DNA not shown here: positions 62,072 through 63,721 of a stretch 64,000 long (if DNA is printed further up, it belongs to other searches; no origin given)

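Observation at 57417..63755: Four radical SAM/SPASM maturases interleaved with four leader-sharing short peptides: a multi-precursor RiPP locus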

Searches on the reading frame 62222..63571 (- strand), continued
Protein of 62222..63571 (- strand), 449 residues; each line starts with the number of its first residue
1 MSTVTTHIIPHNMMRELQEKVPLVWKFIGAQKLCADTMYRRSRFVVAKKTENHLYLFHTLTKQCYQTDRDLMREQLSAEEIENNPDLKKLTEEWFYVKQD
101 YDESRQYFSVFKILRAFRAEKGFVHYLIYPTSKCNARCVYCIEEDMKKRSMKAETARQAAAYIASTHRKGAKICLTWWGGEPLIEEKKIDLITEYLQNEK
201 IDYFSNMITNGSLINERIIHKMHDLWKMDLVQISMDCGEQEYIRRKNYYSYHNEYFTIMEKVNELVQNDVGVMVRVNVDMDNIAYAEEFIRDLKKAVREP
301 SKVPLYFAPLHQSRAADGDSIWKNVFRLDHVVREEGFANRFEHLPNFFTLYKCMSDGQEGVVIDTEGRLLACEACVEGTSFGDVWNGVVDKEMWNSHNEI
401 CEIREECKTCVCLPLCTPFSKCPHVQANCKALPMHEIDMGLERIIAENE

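Call 38: search_protein_representatives(alignment_id=A1)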
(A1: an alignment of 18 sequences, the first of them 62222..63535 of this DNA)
Query: 18 sequences, 445 profile positions. Proteins with E-value up to 0.001 (for the whole library): 45745; up to 1e-10: 17768; up to 1e-30: 4124. The best 150 are listed.
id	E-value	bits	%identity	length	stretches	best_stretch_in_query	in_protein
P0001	5.7e-187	638.0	-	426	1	11-438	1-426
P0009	2.8e-173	592.9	-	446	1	1-443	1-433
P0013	6.6e-173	591.7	-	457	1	1-439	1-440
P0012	1.1e-167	574.4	-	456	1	1-443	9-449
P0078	1.5e-160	551.0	-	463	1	1-440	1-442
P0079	8.1e-160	548.5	-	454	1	2-438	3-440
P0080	4.2e-159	546.2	-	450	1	1-442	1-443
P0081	2.8e-148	510.5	-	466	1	1-439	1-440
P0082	4.4e-147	506.6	-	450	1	1-438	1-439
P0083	5.3e-147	506.3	-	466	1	1-439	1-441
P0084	1.5e-146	504.8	-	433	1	21-438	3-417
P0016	9.2e-145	498.9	-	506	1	12-443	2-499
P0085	1.6e-142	491.5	-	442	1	1-438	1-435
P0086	7.3e-140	482.8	-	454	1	1-438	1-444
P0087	1.2e-139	482.0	-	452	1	1-436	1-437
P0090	5.3e-136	470.0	-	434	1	13-435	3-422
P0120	5.8e-109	380.9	-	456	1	8-438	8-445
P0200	1.6e-93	330.1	-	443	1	25-430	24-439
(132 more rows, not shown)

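Call 39: search_protein_families(library=ncbifam, proteins=[P0009, P0013, P0078, P0090, P0120, P0200], max_evalue=0.01)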
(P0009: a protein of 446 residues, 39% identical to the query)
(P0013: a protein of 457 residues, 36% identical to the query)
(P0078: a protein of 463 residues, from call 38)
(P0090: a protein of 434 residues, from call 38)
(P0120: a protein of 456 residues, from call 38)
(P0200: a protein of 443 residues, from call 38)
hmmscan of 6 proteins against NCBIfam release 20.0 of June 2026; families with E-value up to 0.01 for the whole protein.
P0009 (446 aa): 59 families (the best 25 are shown)
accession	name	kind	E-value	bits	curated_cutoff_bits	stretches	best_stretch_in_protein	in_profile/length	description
TIGR04463.1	rSAM_vs_C_rich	equivalog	1.4e-31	109.7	525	1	44-292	33-277/438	TIGR04463 family radical SAM/SPASM RiPP maturase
NF038107.1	rSAM_NF038107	equivalog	6.8e-26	91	600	1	78-395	63-396/444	Cys-every-fifth radical SAM/SPASM peptide maturase CefB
NF047865.1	rSAM_PapB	equivalog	7.3e-26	91.2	340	1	111-270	12-174/330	PapB family radical SAM/SPASM ranthipeptide maturase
TIGR04280.1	geopep_mat_rSAM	hypoth_equivalog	2.4e-25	89.4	400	1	74-395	58-388/428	geopeptide radical SAM maturase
TIGR04334.1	rSAM_Clo7bot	equivalog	5.2e-25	88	600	1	69-271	59-262/440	radical SAM/SPASM domain Clo7bot peptide maturase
NF052473.1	rSAM_FlmE_OhkG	exception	3.5e-21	75.5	500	1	66-272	60-277/481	FlmE/OhkG family radical SAM/SPASM peptide maturase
TIGR04546.1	rSAM_ahbC_deAc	equivalog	4.7e-19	68.5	650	1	110-288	47-215/390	12,18-didecarboxysiroheme deacetylase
TIGR04545.1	rSAM_ahbD_hemeb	equivalog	2.1e-18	66.9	500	1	109-269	7-160/339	heme b synthase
NF041298.1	rSAM_mat_DynA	equivalog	8.9e-18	64.4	450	1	106-265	5-168/356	dynobactin maturation radical SAM/SPASM protein DynA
TIGR03906.1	quino_hemo_SAM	equivalog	2.1e-17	62.9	453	1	109-255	101-255/467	quinohemoprotein amine dehydrogenase maturation protein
TIGR04054.1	rSAM_NirJ1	equivalog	4.6e-15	55.1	650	1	109-308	43-234/387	putative heme d1 biosynthesis radical SAM protein NirJ1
TIGR04064.1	rSAM_nif11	equivalog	1.5e-14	53.6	518.7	1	109-253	85-234/459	nif11-like peptide radical SAM maturase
TIGR04055.1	rSAM_NirJ2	equivalog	3.8e-14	53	500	1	111-267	9-157/326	putative heme d1 biosynthesis radical SAM protein NirJ2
TIGR04068.1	rSAM_ocin_clost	equivalog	3.9e-14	52.4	500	1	104-244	86-233/462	Cys-rich peptide radical SAM maturase CcpM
TIGR03942.1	sulfatase_rSAM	equivalog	4.3e-14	52.4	349.45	1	111-263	10-168/363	anaerobic sulfatase maturase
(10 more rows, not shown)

P0013 (457 aa): 54 families (the best 25 are shown)
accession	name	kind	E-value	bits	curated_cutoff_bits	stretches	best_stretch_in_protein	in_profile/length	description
TIGR04463.1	rSAM_vs_C_rich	equivalog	5e-41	140.9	525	1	37-413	8-395/438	TIGR04463 family radical SAM/SPASM RiPP maturase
TIGR04334.1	rSAM_Clo7bot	equivalog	1.9e-30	105.9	600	1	114-418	92-411/440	radical SAM/SPASM domain Clo7bot peptide maturase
TIGR04280.1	geopep_mat_rSAM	hypoth_equivalog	1.6e-28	99.8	400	1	74-417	49-397/428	geopeptide radical SAM maturase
NF038107.1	rSAM_NF038107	equivalog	4.2e-28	98.3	600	1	83-412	59-400/444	Cys-every-fifth radical SAM/SPASM peptide maturase CefB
NF047865.1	rSAM_PapB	equivalog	5.5e-24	85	340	1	115-280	6-174/330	PapB family radical SAM/SPASM ranthipeptide maturase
NF052473.1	rSAM_FlmE_OhkG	exception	1.7e-22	79.8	500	1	76-283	61-278/481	FlmE/OhkG family radical SAM/SPASM peptide maturase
TIGR02668.1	moaA_archaeal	equivalog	7.1e-16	58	325.25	1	119-284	17-179/303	GTP 3',8-cyclase MoaA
TIGR03942.1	sulfatase_rSAM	equivalog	2.1e-15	56.7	349.45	2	120-301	9-192/363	anaerobic sulfatase maturase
NF041298.1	rSAM_mat_DynA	equivalog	2.1e-15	56.6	450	1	116-279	5-172/356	dynobactin maturation radical SAM/SPASM protein DynA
NF038283.1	viperin_w_prok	equivalog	4.4e-14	52.3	180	1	119-266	9-167/281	viperin family antiviral radical SAM protein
TIGR03974.1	rSAM_six_Cys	equivalog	5.5e-14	51.9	425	1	120-255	105-246/451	thioether cross-link-forming SCIFF peptide maturase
NF001199.0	PRK00164.2-1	equivalog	6.1e-14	51.9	231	1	119-280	19-177/308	GTP 3',8-cyclase MoaA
NF041718.1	rSAM_phane_AMC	equivalog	2.8e-13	49.6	425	1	116-278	10-172/362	cyclophane-forming radical SAM peptide maturase AmcB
TIGR03906.1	quino_hemo_SAM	equivalog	1.2e-12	47.3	453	1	119-285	101-274/467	quinohemoprotein amine dehydrogenase maturation protein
NF040492.1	not_ScfB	exception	2.5e-12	46.4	855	1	121-228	104-217/450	ScfB-related radical SAM/SPASM orphan maturase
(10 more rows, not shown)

P0078 (463 aa): 74 families (the best 25 are shown)
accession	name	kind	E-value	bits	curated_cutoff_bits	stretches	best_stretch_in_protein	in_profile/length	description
TIGR04463.1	rSAM_vs_C_rich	equivalog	3.4e-37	128.3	525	1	72-432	45-413/438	TIGR04463 family radical SAM/SPASM RiPP maturase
NF038107.1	rSAM_NF038107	equivalog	1.3e-35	123.1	600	1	35-284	11-266/444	Cys-every-fifth radical SAM/SPASM peptide maturase CefB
TIGR04334.1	rSAM_Clo7bot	equivalog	8.3e-34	117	600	1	108-364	86-350/440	radical SAM/SPASM domain Clo7bot peptide maturase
NF047865.1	rSAM_PapB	equivalog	2.7e-31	109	340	1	114-409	5-314/330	PapB family radical SAM/SPASM ranthipeptide maturase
NF052473.1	rSAM_FlmE_OhkG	exception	6.5e-26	91.1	500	1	72-283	57-278/481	FlmE/OhkG family radical SAM/SPASM peptide maturase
TIGR04280.1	geopep_mat_rSAM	hypoth_equivalog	9.1e-25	87.5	400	1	39-413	17-392/428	geopeptide radical SAM maturase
TIGR03906.1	quino_hemo_SAM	equivalog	1.3e-21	76.8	453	1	121-289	103-278/467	quinohemoprotein amine dehydrogenase maturation protein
NF041298.1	rSAM_mat_DynA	equivalog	3.4e-19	69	450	1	116-283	5-176/356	dynobactin maturation radical SAM/SPASM protein DynA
TIGR04115.1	rSAM_Cxxx_rpt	equivalog_domain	4.8e-19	69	350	1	115-413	5-325/359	radical SAM peptide maturase, CXXX-repeat target family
TIGR04068.1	rSAM_ocin_clost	equivalog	6.4e-19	68.2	500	1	119-251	91-230/462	Cys-rich peptide radical SAM maturase CcpM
TIGR04545.1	rSAM_ahbD_hemeb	equivalog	7.3e-19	68.4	500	1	119-293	7-173/339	heme b synthase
TIGR04055.1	rSAM_NirJ2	equivalog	1.3e-18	67.6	500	1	119-297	7-176/326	putative heme d1 biosynthesis radical SAM protein NirJ2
TIGR04250.1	SCM_rSAM_ScmE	equivalog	7.6e-18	64.5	400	1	119-283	10-167/358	SynChlorMet cassette radical SAM/SPASM protein ScmE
TIGR04064.1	rSAM_nif11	equivalog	1.2e-17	63.8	518.7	1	117-250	83-221/459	nif11-like peptide radical SAM maturase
TIGR04546.1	rSAM_ahbC_deAc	equivalog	1.4e-17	63.6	650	1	120-282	47-201/390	12,18-didecarboxysiroheme deacetylase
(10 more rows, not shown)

P0090 (434 aa): 64 families (the best 25 are shown)
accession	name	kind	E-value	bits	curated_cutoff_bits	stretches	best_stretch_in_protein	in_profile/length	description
TIGR04463.1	rSAM_vs_C_rich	equivalog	1.1e-38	133.2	525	1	60-401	46-397/438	TIGR04463 family radical SAM/SPASM RiPP maturase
NF038107.1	rSAM_NF038107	equivalog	2.5e-31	108.9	600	1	32-272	18-267/444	Cys-every-fifth radical SAM/SPASM peptide maturase CefB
NF047865.1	rSAM_PapB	equivalog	2.9e-30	105.6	340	1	98-399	2-317/330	PapB family radical SAM/SPASM ranthipeptide maturase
TIGR04280.1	geopep_mat_rSAM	hypoth_equivalog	2.1e-27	96.2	400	1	63-392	51-388/428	geopeptide radical SAM maturase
TIGR04334.1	rSAM_Clo7bot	equivalog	4.5e-27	94.8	600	1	102-274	93-268/440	radical SAM/SPASM domain Clo7bot peptide maturase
NF052473.1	rSAM_FlmE_OhkG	exception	9.9e-25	87.2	500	1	58-270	56-278/481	FlmE/OhkG family radical SAM/SPASM peptide maturase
TIGR04064.1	rSAM_nif11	equivalog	2e-18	66.4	518.7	1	91-234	70-218/459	nif11-like peptide radical SAM maturase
TIGR04068.1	rSAM_ocin_clost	equivalog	2.6e-18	66.2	500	1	99-242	84-234/462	Cys-rich peptide radical SAM maturase CcpM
NF038170.1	lachnocin_rSAM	equivalog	7.8e-17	61.3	550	1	99-235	76-218/440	lachnocin radical SAM maturase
NF038283.1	viperin_w_prok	equivalog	1.2e-15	57.5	180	1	104-252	7-159/281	viperin family antiviral radical SAM protein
TIGR03974.1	rSAM_six_Cys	equivalog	3.8e-15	55.7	425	1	100-235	98-239/451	thioether cross-link-forming SCIFF peptide maturase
TIGR03978.1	rSAM_paired_1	equivalog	8.3e-15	54.5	370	1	32-267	15-256/466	His-Xaa-Ser system radical SAM maturase HxsB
TIGR03906.1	quino_hemo_SAM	equivalog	1.7e-14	53.4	453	1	100-233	95-234/467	quinohemoprotein amine dehydrogenase maturation protein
NF041298.1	rSAM_mat_DynA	equivalog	6e-14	51.8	450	1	106-295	8-201/356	dynobactin maturation radical SAM/SPASM protein DynA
TIGR04546.1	rSAM_ahbC_deAc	equivalog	1.5e-13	50.3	650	1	105-273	45-205/390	12,18-didecarboxysiroheme deacetylase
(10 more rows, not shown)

P0120 (456 aa): 57 families (the best 25 are shown)
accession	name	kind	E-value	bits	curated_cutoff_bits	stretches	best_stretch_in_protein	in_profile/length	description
TIGR04463.1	rSAM_vs_C_rich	equivalog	2.5e-35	122.1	525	1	36-427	8-403/438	TIGR04463 family radical SAM/SPASM RiPP maturase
TIGR04280.1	geopep_mat_rSAM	hypoth_equivalog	1.6e-31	109.8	400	1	82-410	53-388/428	geopeptide radical SAM maturase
NF052473.1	rSAM_FlmE_OhkG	exception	1.5e-26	93.1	500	1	39-410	17-423/481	FlmE/OhkG family radical SAM/SPASM peptide maturase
TIGR04334.1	rSAM_Clo7bot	equivalog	5.7e-25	87.8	600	1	115-375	88-356/440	radical SAM/SPASM domain Clo7bot peptide maturase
NF038107.1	rSAM_NF038107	equivalog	2.3e-22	79.4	600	1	107-374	75-352/444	Cys-every-fifth radical SAM/SPASM peptide maturase CefB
NF047865.1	rSAM_PapB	equivalog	7.2e-22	78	340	1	119-411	5-313/330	PapB family radical SAM/SPASM ranthipeptide maturase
NF041298.1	rSAM_mat_DynA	equivalog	1.6e-16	60.2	450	1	121-284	5-172/356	dynobactin maturation radical SAM/SPASM protein DynA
NF041718.1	rSAM_phane_AMC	equivalog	1.8e-14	53.6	425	1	118-285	7-177/362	cyclophane-forming radical SAM peptide maturase AmcB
TIGR04546.1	rSAM_ahbC_deAc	equivalog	2.3e-14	53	650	1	105-288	29-202/390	12,18-didecarboxysiroheme deacetylase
TIGR04054.1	rSAM_NirJ1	equivalog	7.2e-14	51.2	650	1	124-289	43-200/387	putative heme d1 biosynthesis radical SAM protein NirJ1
TIGR03906.1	quino_hemo_SAM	equivalog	9.6e-13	47.6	453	1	111-261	88-244/467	quinohemoprotein amine dehydrogenase maturation protein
TIGR04347.1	pseudo_SAM_Halo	equivalog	7.7e-12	45.2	525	1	90-286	9-199/390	TIGR04347 family pseudo-SAM/SPASM protein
TIGR04064.1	rSAM_nif11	equivalog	9.6e-12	44.3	518.7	1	50-260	23-226/459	nif11-like peptide radical SAM maturase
TIGR04115.1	rSAM_Cxxx_rpt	equivalog_domain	1.7e-11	44.2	350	1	116-368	1-269/359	radical SAM peptide maturase, CXXX-repeat target family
TIGR02668.1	moaA_archaeal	equivalog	2.4e-11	43.2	325.25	1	124-328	17-212/303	GTP 3',8-cyclase MoaA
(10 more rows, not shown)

P0200 (443 aa): 40 families (the best 25 are shown)
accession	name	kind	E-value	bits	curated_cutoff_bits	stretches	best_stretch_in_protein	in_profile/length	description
TIGR04463.1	rSAM_vs_C_rich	equivalog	2.7e-33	115.4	525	1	30-417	1-393/438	TIGR04463 family radical SAM/SPASM RiPP maturase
TIGR04334.1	rSAM_Clo7bot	equivalog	3.7e-32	111.5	600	1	28-426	3-409/440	radical SAM/SPASM domain Clo7bot peptide maturase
NF038107.1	rSAM_NF038107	equivalog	3.7e-29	101.8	600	1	28-415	4-397/444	Cys-every-fifth radical SAM/SPASM peptide maturase CefB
TIGR04280.1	geopep_mat_rSAM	hypoth_equivalog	5e-28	98.2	400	1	116-414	86-388/428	geopeptide radical SAM maturase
NF052473.1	rSAM_FlmE_OhkG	exception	5.7e-24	84.7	500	1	33-277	9-269/481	FlmE/OhkG family radical SAM/SPASM peptide maturase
NF047865.1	rSAM_PapB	equivalog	1.5e-20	73.7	340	1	118-415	7-313/330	PapB family radical SAM/SPASM ranthipeptide maturase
TIGR04064.1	rSAM_nif11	equivalog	7.6e-15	54.6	518.7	1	49-257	22-226/459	nif11-like peptide radical SAM maturase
TIGR02668.1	moaA_archaeal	equivalog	5.5e-12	45.3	325.25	1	117-269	13-159/303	GTP 3',8-cyclase MoaA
TIGR03974.1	rSAM_six_Cys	equivalog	5.6e-12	45.3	425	1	121-258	104-247/451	thioether cross-link-forming SCIFF peptide maturase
NF001199.0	PRK00164.2-1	equivalog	5.9e-12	45.3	231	1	117-266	15-156/308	GTP 3',8-cyclase MoaA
TIGR04068.1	rSAM_ocin_clost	equivalog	3.7e-11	42.6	500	1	50-285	21-263/462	Cys-rich peptide radical SAM maturase CcpM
NF038283.1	viperin_w_prok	equivalog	1.3e-10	40.9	180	1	119-274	7-165/281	viperin family antiviral radical SAM protein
TIGR04148.1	GG_samocin_CFB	equivalog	1.4e-10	40.9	300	1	120-295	23-212/411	radical SAM peptide maturase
NF041298.1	rSAM_mat_DynA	equivalog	3.9e-10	39.3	450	1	120-420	7-317/356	dynobactin maturation radical SAM/SPASM protein DynA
TIGR03942.1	sulfatase_rSAM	equivalog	6.5e-10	38.6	349.45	1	121-257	8-150/363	anaerobic sulfatase maturase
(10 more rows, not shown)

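Call 55: list_cluster_members(proteins=[P0002, P0007, P0043, P0003, P0005, P0009, P0012])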
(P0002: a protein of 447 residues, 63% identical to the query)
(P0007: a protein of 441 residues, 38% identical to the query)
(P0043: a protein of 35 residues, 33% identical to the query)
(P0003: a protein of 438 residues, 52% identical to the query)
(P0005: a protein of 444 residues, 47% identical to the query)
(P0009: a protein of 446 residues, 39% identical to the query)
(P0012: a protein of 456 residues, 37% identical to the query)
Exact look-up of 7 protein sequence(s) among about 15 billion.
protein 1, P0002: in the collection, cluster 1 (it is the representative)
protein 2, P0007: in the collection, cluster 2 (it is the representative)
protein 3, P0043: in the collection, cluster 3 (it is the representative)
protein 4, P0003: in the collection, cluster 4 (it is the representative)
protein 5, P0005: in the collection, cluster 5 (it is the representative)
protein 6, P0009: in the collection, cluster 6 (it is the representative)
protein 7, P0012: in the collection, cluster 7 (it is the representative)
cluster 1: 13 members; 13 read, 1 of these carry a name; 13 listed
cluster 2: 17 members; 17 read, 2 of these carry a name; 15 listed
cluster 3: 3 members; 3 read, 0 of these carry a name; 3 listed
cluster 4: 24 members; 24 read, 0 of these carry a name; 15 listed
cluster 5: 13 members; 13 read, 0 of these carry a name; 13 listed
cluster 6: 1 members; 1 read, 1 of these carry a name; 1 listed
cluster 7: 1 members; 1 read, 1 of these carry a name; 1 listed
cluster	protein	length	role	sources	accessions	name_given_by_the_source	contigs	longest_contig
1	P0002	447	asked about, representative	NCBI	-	-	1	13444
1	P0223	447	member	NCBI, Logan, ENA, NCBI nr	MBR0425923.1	MAG: 4Fe-4S cluster-binding domain-containing protein [Clostridia bacterium] | 4Fe-4S cluster-binding domain-containing protein [Clostridia bacterium]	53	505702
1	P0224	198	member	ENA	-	-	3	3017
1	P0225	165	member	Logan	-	-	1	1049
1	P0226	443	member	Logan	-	-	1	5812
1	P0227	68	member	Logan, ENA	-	-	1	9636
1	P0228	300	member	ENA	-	-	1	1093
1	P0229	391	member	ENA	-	-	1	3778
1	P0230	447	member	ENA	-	-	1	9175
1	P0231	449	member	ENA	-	-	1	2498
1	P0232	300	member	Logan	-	-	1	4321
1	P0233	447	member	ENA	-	-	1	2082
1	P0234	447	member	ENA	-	-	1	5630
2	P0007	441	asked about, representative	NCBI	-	-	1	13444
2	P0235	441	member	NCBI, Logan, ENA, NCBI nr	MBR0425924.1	MAG: radical SAM protein [Clostridia bacterium] | radical SAM protein [Clostridia bacterium]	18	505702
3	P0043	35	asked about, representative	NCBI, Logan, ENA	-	-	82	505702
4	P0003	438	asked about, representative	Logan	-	-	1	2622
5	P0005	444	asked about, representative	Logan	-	-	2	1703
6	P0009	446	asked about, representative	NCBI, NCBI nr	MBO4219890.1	MAG: radical SAM protein [Clostridia bacterium] | radical SAM protein [Clostridia bacterium]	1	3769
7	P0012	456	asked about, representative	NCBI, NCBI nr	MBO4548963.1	MAG: radical SAM protein, partial [Abditibacteriota bacterium] | radical SAM protein [Abditibacteriota bacterium]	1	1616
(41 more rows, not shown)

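Call 84: search_protein_families(library=pfam, proteins=[L066:12740-13471:+, L039:12377-12841:+, L012:13365-15005:+, L020:2825-3085:+], max_evalue=0.01)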
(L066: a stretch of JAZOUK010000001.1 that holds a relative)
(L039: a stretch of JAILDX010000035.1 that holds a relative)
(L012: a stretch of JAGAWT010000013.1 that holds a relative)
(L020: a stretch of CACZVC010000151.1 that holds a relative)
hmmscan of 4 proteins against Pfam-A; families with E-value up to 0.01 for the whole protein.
L066:12740-13471:+ (243 aa): 0 families

L039:12377-12841:+ (154 aa): 0 families

L012:13365-15005:+ (546 aa): 8 families
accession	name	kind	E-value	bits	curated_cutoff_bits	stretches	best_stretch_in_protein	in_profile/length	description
PF00664.28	ABC_membrane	-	7.7e-28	98.4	28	1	23-290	4-274/274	ABC transporter transmembrane region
PF00005.33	ABC_tran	-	1.1e-27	97.7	25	1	357-497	1-137/137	ABC transporter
PF02463.25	SMC_N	-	2.1e-07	31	40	1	478-537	150-210/220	RecF/RecN/SMC N terminal domain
PF06472.20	ABC_membrane_2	-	0.00016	21.6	24.4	1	15-188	12-182/269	ABC transporter transmembrane region 2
PF13401.12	AAA_22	-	0.00047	20.9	27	1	370-516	8-109/130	AAA domain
PF03193.22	RsgA_GTPase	-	0.00083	19.7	30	1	364-388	103-127/174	RsgA GTPase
PF13304.12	AAA_21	-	0.0041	17.7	27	0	469-524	238-298/304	AAA domain, putative AbiEii toxin, Type IV TA system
PF13481.12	AAA_25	-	0.0043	17.1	27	0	364-401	30-65/195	AAA domain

L020:2825-3085:+ (86 aa): 1 family
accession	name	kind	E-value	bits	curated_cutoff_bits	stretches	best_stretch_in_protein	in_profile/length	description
PF05402.18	PqqD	-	1.9e-13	50.9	23.4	1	18-81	4-64/67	Coenzyme PQQ synthesis protein D (PqqD)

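Call 85: search_protein_families(library=ncbifam, proteins=[L066:12740-13471:+, L039:12377-12841:+, L003:2-802:+, L003:2826-4400:+], max_evalue=0.1)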
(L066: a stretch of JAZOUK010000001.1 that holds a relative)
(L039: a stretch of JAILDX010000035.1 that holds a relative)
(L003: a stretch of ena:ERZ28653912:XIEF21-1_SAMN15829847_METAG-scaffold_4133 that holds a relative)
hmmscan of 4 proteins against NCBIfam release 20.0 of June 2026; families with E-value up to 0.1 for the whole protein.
L066:12740-13471:+ (243 aa): 1 family
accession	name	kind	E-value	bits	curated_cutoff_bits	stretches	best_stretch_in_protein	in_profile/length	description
TIGR04355.1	HprK_rel_B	hypoth_equivalog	0.017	14.2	200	1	85-114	146-175/351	HprK-related kinase B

L039:12377-12841:+ (154 aa): 3 families
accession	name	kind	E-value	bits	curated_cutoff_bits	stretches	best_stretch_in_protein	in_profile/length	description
TIGR02228.1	sigpep_I_arch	equivalog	4.1e-07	30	51.85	1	25-102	38-118/158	signal peptidase I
NF046067.1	SigPepSipWBacil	equivalog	0.0028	17.3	190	1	26-86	46-108/189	signal peptidase I SipW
TIGR02754.1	sod_Ni_protease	equivalog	0.022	15.2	63.25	1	24-86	4-67/90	nickel-type superoxide dismutase maturation protease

L003:2-802:+ (266 aa): 4 families
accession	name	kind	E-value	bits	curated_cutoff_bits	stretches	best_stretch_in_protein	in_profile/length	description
TIGR04249.1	SCM_chp_ScmC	equivalog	9.8e-05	21.8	125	1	101-251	117-269/292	SynChlorMet cassette protein ScmC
TIGR04352.1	HprK_rel_A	equivalog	0.0035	16.5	200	1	106-138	93-125/280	HprK-related kinase A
TIGR04355.1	HprK_rel_B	hypoth_equivalog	0.0065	15.6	200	1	104-170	139-202/351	HprK-related kinase B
TIGR00679.1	hpr-ser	equivalog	0.02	14.1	240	1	111-160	133-179/300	HPr(Ser) kinase/phosphatase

L003:2826-4400:+ (524 aa): 2 families
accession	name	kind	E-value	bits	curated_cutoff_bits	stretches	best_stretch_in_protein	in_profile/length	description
TIGR02228.1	sigpep_I_arch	equivalog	2.3e-05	24.3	51.85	1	19-95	38-122/158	signal peptidase I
TIGR02754.1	sod_Ni_protease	equivalog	0.06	13.8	63.25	0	17-83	3-74/90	nickel-type superoxide dismutase maturation protease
